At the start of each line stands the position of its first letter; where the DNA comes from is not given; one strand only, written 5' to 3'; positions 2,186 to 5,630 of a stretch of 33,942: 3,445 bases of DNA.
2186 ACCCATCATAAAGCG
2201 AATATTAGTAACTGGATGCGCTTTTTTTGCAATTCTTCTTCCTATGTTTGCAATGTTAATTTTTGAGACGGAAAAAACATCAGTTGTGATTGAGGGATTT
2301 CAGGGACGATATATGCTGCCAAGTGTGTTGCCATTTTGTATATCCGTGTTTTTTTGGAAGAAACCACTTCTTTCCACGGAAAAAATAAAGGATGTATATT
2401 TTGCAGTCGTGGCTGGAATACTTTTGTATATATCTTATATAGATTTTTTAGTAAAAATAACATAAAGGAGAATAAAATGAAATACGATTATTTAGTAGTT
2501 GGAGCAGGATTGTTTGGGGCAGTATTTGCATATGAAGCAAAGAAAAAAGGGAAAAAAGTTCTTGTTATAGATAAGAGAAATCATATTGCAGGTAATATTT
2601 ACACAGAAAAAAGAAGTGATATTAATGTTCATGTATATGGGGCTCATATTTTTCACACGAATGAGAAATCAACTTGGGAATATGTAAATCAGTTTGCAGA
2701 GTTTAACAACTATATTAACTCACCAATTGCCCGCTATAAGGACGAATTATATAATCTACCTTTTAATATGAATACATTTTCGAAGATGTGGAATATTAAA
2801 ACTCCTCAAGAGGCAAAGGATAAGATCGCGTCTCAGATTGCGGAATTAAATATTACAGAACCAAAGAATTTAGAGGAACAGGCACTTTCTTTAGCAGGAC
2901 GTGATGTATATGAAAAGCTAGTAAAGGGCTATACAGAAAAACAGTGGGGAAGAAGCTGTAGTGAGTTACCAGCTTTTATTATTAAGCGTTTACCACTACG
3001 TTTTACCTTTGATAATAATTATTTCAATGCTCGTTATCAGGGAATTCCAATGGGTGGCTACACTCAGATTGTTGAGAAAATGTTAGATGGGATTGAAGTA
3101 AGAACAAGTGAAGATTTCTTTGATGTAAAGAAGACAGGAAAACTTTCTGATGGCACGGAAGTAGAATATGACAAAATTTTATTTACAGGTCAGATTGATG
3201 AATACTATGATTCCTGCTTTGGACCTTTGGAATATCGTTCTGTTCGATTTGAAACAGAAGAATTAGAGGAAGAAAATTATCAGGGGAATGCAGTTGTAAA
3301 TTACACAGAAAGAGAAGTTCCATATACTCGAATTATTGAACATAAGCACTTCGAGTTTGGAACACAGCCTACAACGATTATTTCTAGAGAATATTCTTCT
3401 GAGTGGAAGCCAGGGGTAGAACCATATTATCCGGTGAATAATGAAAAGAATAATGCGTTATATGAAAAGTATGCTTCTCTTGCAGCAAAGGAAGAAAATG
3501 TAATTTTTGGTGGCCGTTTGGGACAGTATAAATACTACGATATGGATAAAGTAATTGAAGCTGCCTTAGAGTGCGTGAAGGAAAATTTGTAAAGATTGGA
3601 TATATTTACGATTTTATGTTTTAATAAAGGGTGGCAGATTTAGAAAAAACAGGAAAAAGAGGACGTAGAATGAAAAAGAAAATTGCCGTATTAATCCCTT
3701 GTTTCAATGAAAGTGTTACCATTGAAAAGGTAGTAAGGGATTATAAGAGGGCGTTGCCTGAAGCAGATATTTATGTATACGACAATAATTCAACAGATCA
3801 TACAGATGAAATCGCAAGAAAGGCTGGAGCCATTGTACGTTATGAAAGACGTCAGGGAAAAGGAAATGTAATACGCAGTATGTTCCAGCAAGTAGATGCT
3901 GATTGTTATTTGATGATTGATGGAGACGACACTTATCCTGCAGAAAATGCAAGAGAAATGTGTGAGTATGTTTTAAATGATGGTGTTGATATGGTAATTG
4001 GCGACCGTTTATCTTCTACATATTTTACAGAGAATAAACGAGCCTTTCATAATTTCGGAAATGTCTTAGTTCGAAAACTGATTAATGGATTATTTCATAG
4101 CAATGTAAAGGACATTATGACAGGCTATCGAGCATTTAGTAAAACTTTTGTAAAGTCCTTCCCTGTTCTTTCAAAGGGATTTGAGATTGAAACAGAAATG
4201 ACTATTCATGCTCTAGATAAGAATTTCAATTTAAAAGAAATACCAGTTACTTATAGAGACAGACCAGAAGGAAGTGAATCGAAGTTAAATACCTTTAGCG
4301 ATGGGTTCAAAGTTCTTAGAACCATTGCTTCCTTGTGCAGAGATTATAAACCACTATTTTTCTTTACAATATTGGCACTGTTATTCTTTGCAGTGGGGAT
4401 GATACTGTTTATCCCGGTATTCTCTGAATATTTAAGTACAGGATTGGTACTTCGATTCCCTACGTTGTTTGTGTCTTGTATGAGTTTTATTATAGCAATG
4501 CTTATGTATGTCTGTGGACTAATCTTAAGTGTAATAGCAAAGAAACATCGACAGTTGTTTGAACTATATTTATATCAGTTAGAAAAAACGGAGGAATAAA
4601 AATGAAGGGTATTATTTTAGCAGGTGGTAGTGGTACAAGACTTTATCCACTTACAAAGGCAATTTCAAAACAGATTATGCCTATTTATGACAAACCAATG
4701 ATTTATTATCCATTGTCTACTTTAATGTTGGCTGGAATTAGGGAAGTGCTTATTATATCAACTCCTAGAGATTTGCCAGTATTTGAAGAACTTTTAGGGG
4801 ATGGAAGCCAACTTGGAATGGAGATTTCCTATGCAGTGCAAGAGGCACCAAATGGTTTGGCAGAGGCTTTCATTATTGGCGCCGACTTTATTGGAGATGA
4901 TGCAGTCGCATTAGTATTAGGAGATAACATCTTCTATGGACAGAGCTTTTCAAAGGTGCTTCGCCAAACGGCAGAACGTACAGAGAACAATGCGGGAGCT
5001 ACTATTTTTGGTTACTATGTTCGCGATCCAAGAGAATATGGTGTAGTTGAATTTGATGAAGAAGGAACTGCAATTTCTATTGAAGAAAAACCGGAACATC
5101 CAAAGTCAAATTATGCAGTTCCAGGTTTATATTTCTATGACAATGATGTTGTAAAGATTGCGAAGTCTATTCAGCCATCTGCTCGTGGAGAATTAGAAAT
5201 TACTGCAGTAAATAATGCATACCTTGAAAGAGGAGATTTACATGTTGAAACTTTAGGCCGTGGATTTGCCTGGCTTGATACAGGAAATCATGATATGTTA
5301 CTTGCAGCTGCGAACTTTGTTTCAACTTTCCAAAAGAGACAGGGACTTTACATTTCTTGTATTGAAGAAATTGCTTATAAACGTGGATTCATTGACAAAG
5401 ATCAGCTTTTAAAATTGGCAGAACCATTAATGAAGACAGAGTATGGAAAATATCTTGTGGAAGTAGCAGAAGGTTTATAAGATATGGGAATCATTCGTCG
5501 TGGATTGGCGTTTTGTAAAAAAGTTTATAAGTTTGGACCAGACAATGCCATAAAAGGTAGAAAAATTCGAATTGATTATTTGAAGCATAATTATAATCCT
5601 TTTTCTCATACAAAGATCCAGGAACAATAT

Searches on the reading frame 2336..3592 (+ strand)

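Call 5: search_protein_families(library=pfam, proteins=[window:2336-3592:+], max_evalue=0.001)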
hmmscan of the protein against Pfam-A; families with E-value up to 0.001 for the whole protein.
window:2336-3592:+ (418 aa): 9 families
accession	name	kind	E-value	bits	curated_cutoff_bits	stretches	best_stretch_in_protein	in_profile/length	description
PF03275.19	GLF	-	1.6e-83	279.8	26.3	1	194-400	1-203/203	UDP-galactopyranose mutase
PF13450.12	NAD_binding_8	-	4.9e-20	72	21.9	1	54-120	1-68/68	NAD(P)-binding Rossmann-like domain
PF07992.20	Pyr_redox_2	-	1.6e-06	28.2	26.1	1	39-92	132-184/291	Pyridine nucleotide-disulphide oxidoreductase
PF01593.30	Amino_oxidase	-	2e-06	27.8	19.8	1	65-356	7-320/443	Flavin containing amine oxidoreductase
PF01266.30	DAO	-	7.7e-06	26.1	27.9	1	51-86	1-37/353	FAD dependent oxidoreductase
PF03486.20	HI0933_like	-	0.00015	21.7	50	1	51-136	2-79/244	HI0933-like protein Rossmann domain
PF12831.13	FAD_oxidored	-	0.00046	20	27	1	51-126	1-74/416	FAD dependent oxidoreductase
PF00890.30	FAD_binding_2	-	0.00058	19.6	20.4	1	51-87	1-37/414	FAD binding domain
PF00070.33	Pyr_redox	-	0.00074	20.4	22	0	53-85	3-35/82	Pyridine nucleotide-disulphide oxidoreductase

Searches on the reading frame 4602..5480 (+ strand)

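Call 5: search_protein_families(library=pfam, proteins=[window:4602-5480:+], max_evalue=0.001)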
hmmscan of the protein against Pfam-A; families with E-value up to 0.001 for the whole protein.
window:4602-5480:+ (292 aa): 2 families
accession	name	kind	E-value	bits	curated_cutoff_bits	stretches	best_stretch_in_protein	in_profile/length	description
PF00483.29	NTP_transferase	-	5.9e-78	262.3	21.2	1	2-240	1-242/245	Nucleotidyl transferase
PF12804.13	NTP_transf_3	-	1.9e-08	35.1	27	1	3-131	1-118/160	MobA-like NTP transferase domain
